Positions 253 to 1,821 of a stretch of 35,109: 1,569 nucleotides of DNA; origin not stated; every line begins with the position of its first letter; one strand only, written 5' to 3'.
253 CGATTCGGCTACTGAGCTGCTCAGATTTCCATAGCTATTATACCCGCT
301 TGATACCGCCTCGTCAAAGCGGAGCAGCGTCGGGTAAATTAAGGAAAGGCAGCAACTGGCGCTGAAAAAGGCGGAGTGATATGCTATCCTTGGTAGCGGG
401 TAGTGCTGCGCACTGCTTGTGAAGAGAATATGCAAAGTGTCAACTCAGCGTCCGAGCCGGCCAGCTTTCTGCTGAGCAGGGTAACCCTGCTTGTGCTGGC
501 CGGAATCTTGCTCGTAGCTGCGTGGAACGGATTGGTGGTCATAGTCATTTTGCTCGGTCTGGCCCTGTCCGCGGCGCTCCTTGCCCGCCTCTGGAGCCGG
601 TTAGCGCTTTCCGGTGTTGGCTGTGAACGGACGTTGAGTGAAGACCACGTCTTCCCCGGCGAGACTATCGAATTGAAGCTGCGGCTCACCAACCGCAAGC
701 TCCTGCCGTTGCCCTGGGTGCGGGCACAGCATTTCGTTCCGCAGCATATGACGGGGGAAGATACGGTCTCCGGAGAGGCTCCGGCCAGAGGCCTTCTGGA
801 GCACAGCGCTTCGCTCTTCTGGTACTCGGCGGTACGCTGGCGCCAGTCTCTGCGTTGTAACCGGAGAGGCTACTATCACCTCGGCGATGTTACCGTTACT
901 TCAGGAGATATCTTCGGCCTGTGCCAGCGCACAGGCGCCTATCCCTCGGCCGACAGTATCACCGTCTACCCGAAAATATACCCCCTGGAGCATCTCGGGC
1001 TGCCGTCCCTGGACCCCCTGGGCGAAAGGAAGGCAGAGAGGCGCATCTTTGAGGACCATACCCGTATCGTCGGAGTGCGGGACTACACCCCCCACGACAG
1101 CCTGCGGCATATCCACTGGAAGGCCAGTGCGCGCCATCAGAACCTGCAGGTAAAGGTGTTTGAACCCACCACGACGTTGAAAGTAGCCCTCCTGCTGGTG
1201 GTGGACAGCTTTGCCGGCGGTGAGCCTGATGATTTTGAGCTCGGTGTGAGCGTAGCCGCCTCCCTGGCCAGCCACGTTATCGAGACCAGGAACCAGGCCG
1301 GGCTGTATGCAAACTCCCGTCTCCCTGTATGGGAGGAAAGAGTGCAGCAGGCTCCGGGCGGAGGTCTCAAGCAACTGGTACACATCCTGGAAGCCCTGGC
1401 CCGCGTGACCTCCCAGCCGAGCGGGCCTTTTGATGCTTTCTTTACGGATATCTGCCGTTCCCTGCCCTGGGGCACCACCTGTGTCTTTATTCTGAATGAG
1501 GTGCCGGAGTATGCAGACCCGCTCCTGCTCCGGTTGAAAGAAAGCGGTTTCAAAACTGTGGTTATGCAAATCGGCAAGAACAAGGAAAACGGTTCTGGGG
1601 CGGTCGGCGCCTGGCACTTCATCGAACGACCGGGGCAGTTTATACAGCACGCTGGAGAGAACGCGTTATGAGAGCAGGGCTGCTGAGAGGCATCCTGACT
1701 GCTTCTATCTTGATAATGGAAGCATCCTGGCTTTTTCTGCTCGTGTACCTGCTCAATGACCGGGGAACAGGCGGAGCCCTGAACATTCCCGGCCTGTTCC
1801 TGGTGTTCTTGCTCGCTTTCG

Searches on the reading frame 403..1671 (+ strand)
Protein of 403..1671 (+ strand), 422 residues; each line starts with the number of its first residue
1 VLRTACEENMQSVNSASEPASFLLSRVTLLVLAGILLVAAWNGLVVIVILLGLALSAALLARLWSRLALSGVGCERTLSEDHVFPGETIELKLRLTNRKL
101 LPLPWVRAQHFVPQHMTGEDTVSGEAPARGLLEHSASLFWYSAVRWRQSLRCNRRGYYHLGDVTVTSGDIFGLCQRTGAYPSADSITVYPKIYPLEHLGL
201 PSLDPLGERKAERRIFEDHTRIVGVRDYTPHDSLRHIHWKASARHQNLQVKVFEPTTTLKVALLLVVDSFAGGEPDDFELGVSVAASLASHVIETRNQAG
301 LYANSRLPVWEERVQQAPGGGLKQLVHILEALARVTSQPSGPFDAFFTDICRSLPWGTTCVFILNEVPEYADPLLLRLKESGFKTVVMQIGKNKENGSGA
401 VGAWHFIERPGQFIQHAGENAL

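Call 34: search_protein_families(library=pfam, proteins=[window:403-1671:+], max_evalue=0.001)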
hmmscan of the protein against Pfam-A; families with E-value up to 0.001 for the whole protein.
window:403-1671:+ (422 aa): 1 family
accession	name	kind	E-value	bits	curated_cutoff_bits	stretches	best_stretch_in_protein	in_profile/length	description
PF01882.25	DUF58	-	4e-09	36.4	23.4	1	225-336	2-110/216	Protein of unknown function DUF58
